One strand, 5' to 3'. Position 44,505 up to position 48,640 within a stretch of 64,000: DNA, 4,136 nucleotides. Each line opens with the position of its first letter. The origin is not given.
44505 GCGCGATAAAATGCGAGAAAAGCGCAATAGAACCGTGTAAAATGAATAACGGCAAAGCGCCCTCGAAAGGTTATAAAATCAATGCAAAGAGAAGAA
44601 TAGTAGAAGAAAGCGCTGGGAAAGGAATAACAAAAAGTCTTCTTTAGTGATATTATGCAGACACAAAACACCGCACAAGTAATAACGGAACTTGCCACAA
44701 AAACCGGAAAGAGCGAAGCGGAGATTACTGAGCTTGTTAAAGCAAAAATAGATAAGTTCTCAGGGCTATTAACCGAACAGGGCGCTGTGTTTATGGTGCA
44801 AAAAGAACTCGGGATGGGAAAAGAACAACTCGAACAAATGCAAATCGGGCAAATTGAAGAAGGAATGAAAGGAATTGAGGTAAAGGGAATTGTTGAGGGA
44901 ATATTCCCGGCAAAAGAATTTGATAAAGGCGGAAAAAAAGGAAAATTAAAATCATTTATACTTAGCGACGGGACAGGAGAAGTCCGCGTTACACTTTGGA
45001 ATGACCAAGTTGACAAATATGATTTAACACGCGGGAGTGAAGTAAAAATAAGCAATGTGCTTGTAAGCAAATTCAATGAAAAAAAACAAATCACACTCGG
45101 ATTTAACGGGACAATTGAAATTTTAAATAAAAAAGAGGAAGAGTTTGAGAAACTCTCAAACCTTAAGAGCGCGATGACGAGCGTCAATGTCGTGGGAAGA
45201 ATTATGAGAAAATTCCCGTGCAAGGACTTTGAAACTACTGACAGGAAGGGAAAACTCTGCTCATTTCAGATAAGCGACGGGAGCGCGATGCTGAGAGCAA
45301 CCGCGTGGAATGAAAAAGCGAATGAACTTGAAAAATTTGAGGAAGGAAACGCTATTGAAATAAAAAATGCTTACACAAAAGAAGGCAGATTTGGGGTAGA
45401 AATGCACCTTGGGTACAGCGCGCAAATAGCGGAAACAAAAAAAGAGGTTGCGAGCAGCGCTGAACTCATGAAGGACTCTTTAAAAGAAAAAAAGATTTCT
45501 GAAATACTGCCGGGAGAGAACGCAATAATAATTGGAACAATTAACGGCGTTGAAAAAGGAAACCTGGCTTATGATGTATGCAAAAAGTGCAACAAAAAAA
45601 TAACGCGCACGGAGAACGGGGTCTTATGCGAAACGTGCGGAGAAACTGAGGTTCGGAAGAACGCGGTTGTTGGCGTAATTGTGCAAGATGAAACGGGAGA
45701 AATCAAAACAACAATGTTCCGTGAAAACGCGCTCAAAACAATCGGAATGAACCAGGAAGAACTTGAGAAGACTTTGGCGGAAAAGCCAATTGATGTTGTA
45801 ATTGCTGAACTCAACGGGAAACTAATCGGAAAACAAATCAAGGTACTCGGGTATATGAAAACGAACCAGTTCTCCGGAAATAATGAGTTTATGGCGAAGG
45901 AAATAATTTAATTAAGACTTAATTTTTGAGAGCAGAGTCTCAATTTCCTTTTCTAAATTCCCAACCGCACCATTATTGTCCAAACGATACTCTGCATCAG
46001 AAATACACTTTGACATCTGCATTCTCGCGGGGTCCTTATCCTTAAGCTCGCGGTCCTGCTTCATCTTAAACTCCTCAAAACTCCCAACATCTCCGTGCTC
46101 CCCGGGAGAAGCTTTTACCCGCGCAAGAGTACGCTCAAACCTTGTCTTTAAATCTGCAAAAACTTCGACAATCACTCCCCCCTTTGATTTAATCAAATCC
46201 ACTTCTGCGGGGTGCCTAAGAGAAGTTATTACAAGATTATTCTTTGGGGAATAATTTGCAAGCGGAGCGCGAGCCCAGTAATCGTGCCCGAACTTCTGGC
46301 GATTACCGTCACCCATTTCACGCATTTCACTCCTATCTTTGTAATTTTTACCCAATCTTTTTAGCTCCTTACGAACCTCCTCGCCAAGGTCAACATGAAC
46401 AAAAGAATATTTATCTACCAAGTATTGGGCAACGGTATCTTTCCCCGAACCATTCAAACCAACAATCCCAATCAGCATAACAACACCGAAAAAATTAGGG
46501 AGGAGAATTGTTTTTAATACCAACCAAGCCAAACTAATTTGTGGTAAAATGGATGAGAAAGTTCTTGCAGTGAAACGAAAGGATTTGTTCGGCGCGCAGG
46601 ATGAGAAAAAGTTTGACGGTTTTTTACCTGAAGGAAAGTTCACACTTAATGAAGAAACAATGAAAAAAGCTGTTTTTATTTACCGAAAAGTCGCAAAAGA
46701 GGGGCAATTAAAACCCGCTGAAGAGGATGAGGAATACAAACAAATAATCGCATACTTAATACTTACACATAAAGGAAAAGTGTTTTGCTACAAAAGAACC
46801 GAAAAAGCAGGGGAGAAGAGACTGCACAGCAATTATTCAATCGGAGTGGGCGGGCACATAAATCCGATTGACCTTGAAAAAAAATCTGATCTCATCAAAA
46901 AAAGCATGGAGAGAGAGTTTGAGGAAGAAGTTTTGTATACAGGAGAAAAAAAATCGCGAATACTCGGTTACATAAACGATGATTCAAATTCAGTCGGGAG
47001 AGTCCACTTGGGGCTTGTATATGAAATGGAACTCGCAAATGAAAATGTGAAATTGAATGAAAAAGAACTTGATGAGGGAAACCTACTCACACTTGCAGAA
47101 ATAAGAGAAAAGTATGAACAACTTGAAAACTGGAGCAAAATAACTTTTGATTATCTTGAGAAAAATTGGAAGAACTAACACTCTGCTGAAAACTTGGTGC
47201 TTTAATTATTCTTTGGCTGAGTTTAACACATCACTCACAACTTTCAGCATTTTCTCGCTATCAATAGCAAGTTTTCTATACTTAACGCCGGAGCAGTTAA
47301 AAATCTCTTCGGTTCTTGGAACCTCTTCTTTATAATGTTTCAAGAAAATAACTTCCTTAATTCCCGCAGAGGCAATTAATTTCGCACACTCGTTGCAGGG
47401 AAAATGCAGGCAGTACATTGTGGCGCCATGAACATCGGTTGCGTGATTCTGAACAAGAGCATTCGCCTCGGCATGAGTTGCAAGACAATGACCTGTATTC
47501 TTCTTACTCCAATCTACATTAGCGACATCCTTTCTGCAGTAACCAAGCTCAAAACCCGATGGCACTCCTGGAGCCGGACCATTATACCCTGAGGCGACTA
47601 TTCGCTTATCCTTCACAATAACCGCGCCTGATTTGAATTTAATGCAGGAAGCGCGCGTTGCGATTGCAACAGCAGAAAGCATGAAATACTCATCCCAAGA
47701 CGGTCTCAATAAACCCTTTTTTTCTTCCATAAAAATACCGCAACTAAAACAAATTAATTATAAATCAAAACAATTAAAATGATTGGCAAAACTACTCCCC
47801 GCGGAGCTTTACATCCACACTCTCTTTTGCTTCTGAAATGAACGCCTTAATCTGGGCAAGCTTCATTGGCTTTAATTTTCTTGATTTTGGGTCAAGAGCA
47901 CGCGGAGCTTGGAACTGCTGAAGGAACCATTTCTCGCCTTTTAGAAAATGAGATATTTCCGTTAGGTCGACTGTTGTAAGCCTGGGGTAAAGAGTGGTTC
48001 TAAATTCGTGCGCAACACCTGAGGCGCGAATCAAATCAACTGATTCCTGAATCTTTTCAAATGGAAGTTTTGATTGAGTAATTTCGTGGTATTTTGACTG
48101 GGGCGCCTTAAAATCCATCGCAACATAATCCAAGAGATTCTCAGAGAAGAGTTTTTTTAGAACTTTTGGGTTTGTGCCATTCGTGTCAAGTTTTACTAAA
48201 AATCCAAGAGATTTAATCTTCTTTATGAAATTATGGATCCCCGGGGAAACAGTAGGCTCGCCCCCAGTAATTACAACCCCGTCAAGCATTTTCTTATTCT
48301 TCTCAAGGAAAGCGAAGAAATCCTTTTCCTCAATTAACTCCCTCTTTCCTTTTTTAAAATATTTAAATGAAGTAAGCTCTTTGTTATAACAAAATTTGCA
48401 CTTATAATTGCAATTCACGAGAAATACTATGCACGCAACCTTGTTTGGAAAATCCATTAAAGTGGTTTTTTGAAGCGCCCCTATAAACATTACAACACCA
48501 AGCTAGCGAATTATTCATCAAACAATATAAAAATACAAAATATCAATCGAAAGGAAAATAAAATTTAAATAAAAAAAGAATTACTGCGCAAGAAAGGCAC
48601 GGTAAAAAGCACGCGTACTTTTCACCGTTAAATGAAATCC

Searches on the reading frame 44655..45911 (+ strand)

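Call 64: search_protein_families(library=pfam, proteins=[window:44655-45911:+], max_evalue=0.0001)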
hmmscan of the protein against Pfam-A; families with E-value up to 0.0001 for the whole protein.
window:44655-45911:+ (418 aa): 5 families
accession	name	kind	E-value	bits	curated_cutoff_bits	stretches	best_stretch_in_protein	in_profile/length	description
PF01336.31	tRNA_anti-codon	-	4e-18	65.5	27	2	177-251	1-68/75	OB-fold nucleic acid binding domain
PF08646.16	Rep_fac-A_C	-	1.9e-15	57.3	28.5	1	293-378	5-95/146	Replication factor-A C terminal domain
PF17244.8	CDC24_OB3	-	2.4e-08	34.5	25.4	0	67-170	2-102/216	Cell division control protein 24, OB domain 3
PF16900.11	REPA_OB_2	-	8.3e-08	32.5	27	0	72-149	11-90/98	Replication protein A OB domain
PF21473.3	Ssb-like_OB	-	1.2e-06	29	24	0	94-155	37-96/97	Single-stranded DNA binding protein Ssb-like, OB fold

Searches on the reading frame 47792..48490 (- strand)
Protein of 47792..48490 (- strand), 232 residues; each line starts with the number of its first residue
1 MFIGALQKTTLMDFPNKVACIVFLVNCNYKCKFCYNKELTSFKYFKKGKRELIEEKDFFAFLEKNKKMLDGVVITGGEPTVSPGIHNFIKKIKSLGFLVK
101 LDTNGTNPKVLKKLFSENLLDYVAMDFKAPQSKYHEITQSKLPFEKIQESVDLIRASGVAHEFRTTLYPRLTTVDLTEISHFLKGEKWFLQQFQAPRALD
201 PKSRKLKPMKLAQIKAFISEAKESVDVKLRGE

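Call 64: search_protein_families(library=pfam, proteins=[window:47792-48490:-], max_evalue=0.0001)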
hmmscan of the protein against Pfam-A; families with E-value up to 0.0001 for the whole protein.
window:47792-48490:- (232 aa): 2 families
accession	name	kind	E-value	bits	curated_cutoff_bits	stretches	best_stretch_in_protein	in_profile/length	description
PF04055.27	Radical_SAM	-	3.7e-21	76.4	29.5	1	22-182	2-165/166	Radical SAM superfamily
PF13353.11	Fer4_12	-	1.7e-10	41.7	22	1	19-123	7-109/137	4Fe-4S single cluster domain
